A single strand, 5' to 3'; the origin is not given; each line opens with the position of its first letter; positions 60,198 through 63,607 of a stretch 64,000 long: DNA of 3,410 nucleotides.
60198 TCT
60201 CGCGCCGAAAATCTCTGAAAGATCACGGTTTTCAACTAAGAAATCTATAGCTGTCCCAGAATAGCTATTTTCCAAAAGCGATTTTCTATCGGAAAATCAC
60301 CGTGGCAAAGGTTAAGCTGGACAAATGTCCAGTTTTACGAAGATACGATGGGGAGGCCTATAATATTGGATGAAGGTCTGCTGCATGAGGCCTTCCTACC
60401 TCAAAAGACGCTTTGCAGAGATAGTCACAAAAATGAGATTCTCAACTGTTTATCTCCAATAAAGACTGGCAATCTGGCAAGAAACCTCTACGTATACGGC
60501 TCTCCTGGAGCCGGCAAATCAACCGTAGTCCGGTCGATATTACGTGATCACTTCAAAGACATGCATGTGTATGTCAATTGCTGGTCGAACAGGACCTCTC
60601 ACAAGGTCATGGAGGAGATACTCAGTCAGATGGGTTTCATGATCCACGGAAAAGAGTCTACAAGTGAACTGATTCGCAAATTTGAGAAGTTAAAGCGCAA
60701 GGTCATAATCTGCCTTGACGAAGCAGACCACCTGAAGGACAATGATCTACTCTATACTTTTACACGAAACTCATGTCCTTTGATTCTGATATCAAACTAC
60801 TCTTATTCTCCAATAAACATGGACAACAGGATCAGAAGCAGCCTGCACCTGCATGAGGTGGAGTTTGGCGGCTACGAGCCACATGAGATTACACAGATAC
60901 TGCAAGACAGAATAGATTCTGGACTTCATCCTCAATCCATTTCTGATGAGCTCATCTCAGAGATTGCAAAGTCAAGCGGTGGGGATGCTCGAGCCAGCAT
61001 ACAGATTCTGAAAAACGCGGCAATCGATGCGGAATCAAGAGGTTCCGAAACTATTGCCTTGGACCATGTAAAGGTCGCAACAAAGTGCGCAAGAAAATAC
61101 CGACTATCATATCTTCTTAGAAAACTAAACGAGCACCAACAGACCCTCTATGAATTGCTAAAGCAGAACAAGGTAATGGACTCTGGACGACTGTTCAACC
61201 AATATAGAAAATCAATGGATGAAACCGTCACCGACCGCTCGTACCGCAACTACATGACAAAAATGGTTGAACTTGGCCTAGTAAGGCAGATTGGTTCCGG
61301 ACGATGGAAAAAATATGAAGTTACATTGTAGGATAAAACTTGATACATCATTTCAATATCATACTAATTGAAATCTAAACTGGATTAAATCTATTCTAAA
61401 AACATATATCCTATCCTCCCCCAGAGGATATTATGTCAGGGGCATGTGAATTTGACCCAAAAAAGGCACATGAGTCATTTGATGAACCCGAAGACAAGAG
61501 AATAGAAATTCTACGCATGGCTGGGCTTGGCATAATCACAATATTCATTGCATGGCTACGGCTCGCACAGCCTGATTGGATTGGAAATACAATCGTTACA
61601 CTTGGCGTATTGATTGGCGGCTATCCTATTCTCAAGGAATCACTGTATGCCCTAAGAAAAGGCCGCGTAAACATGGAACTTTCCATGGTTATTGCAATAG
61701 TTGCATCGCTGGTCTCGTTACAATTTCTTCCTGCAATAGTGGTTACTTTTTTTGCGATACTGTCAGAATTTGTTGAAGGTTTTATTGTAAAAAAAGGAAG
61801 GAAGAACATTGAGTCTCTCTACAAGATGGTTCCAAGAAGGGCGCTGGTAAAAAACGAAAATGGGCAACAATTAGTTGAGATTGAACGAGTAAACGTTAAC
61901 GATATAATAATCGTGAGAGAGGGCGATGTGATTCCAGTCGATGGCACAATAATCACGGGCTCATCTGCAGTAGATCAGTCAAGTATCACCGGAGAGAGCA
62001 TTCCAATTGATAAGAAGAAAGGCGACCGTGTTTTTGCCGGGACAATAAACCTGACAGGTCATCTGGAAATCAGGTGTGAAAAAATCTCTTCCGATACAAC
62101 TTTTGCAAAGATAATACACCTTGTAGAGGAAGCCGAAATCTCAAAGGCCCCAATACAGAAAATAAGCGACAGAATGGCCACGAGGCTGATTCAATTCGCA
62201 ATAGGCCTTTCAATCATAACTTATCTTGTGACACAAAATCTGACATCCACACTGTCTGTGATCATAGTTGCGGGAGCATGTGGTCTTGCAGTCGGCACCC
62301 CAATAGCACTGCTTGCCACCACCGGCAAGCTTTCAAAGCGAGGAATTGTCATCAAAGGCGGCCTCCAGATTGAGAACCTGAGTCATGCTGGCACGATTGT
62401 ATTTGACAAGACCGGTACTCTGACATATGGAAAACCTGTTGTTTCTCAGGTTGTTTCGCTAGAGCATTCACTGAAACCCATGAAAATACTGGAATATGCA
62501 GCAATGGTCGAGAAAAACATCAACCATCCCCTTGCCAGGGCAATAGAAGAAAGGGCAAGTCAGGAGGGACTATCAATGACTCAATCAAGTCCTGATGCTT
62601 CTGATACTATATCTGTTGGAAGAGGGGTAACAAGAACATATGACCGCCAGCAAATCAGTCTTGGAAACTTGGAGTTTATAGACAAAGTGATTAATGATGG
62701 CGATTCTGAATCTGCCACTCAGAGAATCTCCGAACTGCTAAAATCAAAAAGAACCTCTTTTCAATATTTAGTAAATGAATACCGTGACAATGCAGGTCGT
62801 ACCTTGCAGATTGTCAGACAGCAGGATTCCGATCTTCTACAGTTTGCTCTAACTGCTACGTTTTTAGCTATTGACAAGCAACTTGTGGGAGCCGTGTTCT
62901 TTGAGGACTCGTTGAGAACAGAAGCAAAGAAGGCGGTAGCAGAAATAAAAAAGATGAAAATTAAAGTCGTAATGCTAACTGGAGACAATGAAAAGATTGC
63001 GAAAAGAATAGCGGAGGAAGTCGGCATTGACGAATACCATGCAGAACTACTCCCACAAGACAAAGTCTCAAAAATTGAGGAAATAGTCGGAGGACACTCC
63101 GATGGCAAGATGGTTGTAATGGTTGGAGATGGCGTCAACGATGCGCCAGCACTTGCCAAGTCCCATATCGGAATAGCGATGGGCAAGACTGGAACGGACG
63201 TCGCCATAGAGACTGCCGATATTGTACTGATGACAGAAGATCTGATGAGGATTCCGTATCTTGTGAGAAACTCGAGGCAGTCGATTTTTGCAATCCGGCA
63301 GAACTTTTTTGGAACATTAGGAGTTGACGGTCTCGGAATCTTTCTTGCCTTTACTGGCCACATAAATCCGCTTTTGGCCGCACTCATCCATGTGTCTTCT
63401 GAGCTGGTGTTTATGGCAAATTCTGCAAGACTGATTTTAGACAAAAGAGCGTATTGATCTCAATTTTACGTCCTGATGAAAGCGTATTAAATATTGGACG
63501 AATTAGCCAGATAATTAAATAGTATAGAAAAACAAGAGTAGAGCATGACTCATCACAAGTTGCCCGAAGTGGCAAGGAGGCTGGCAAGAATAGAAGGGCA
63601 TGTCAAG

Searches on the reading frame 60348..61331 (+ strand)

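Call 51: search_protein_families(library=pfam, proteins=[window:60348-61331:+], max_evalue=0.01)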
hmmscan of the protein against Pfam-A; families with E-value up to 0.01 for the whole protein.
window:60348-61331:+ (327 aa): 18 families
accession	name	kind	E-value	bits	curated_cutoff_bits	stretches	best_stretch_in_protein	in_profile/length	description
PF22703.2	Cdc6_lid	-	5e-14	52.4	27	1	183-245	2-67/68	Cdc6 AAA+ ATPase-type lid domain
PF13401.12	AAA_22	-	5.7e-12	46.5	27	1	44-138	5-104/130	AAA domain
PF13191.12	AAA_16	-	3.8e-11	44.2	32.6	1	22-132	3-147/167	AAA ATPase domain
PF00004.35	AAA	-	1.4e-06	29.3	21.2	1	48-132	2-72/131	ATPase family associated with various cellular activities (AAA)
PF00931.28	NB-ARC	-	4.8e-05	23.2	23.5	1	26-119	3-93/248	NB-ARC domain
PF16193.11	AAA_assoc_2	-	0.0001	22.9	34.3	1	197-245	6-55/81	AAA C-terminal domain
PF13245.12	AAA_19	-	0.00012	22.7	25.1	1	44-147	11-122/134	AAA domain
PF13173.12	AAA_14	-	0.00018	21.9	27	1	47-131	5-76/129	AAA domain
PF01637.24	ATPase_2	-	0.00021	21.6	33.2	1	43-130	19-123/225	ATPase domain predominantly from Archaea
PF09848.15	SLFN-g3_helicase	-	0.00021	21.1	24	1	47-131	4-93/354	Schlafen group 3, DNA/RNA helicase domain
PF01443.25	Viral_helicase1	-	0.00031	21.1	21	1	48-126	2-68/228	Viral superfamily 1 RNA helicase core domain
PF07728.20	AAA_5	-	0.0011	19.4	22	1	47-131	2-80/139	AAA domain (dynein-related subfamily)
PF05673.19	DUF815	-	0.0013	18.4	23.8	1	25-69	34-78/249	Protein of unknown function (DUF815)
PF24883.2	NPHP3_N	-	0.0018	19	24.8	0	45-100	23-80/164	Nephrocystin 3, N-terminal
PF05621.17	TniB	-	0.0024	17.8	22.4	1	44-129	35-131/189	Bacterial TniB protein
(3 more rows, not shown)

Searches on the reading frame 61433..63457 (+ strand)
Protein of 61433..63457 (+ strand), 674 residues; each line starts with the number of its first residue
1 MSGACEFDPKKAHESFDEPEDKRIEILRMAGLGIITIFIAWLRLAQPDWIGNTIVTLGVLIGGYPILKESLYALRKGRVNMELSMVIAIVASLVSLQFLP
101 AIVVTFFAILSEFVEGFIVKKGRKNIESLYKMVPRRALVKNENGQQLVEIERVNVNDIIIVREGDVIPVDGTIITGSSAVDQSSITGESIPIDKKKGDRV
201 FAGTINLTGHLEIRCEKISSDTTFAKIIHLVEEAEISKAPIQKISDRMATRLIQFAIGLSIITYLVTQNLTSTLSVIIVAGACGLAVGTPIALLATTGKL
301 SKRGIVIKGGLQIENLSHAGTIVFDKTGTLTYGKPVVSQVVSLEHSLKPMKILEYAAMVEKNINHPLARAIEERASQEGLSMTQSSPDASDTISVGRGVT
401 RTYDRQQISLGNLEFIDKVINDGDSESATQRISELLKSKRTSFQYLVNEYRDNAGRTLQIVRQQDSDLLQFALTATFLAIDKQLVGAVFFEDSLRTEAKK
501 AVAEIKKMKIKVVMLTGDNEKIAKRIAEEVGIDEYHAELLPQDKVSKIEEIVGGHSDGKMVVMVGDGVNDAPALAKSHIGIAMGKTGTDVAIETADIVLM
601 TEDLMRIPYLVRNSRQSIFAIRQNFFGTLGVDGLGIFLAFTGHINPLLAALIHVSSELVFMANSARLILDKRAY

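Call 51: search_protein_families(library=pfam, proteins=[window:61433-63457:+], max_evalue=0.01)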
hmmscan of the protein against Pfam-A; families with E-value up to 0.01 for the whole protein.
window:61433-63457:+ (674 aa): 4 families
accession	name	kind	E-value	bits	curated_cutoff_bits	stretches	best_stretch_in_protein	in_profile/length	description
PF00122.25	E1-E2_ATPase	-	4e-46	157.2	28.1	1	131-303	1-181/181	E1-E2 ATPase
PF00702.32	Hydrolase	-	4.6e-30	105.9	26.4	1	321-576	3-189/191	haloacid dehalogenase-like hydrolase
PF08282.18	Hydrolase_3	-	0.00052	20.2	20.9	0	557-599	202-243/255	haloacid dehalogenase-like hydrolase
PF12710.13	HAD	-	0.0034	18.3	27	0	468-574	56-188/189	haloacid dehalogenase-like hydrolase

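Call 54: search_protein_families(library=ncbifam, proteins=[window:61433-63457:+], max_evalue=0.001)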
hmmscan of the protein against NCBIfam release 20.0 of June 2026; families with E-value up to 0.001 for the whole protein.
window:61433-63457:+ (674 aa): 26 families (the best 25 are shown)
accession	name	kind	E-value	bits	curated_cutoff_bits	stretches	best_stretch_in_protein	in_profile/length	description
TIGR01525.1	ATPase-IB_hvy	subfamily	2.4e-158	528.5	346.25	1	81-667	1-560/560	heavy metal translocating P-type ATPase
TIGR01512.1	ATPase-IB2_Cd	subfamily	9.5e-136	453.4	313.5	2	83-385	3-293/494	cadmium family heavy metal-translocating P-type ATPase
TIGR01511.1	ATPase-IB1_Cu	subfamily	7.8e-120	401.3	397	2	63-386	2-323/542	copper-translocating P-type ATPase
NF008262.1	PRK11033.1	equivalog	3.5e-106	356.4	1005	1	25-668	122-728/731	zinc/cadmium/mercury/lead-transporting ATPase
NF033775.1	P_type_ZntA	exception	5.1e-90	302.8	1240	2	34-411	135-518/732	Zn(II)/Cd(II)/Pb(II) translocating P-type ATPase ZntA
NF007952.0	PRK10671.1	equivalog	9.5e-87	292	1316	2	117-419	309-615/838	copper-exporting P-type ATPase CopA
TIGR01494.1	ATPase_P-type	subfamily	8e-72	242.2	62.3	2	414-644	250-465/478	HAD-IC family P-type ATPase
TIGR01647.1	ATPase-IIIA_H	equivalog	1.3e-48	165.8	615.5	2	81-539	38-490/755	plasma-membrane proton-efflux P-type ATPase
TIGR01497.1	kdpB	equivalog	4.1e-48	164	527.9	1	106-612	74-561/675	potassium-transporting ATPase subunit KdpB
TIGR01517.1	ATPase-IIB_Ca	equivalog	2.1e-40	138.7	507.05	2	448-644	505-712/882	calcium-translocating P-type ATPase, PMCA-type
NF010609.0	PRK14010.1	equivalog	4.1e-39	134.3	1323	1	103-603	71-547/673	K(+)-transporting ATPase subunit B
TIGR01522.1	ATPase-IIA2_Ca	equivalog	1.9e-33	115.3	798.3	2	85-535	67-542/854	calcium-transporting P-type ATPase, PMR1-type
TIGR01116.1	ATPase-IIA1_Ca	equivalog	1.6e-32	112.6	703.4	2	378-624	357-607/799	calcium-translocating P-type ATPase, SERCA-type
TIGR01523.1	ATPase-IID_K-Na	equivalog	1.4e-29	102.4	645.05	3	540-621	676-754/997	potassium/sodium efflux P-type ATPase, fungal-type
TIGR01524.1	ATPase-IIIB_Mg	equivalog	1.5e-29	102.4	610.75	2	89-534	79-556/867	magnesium-translocating P-type ATPase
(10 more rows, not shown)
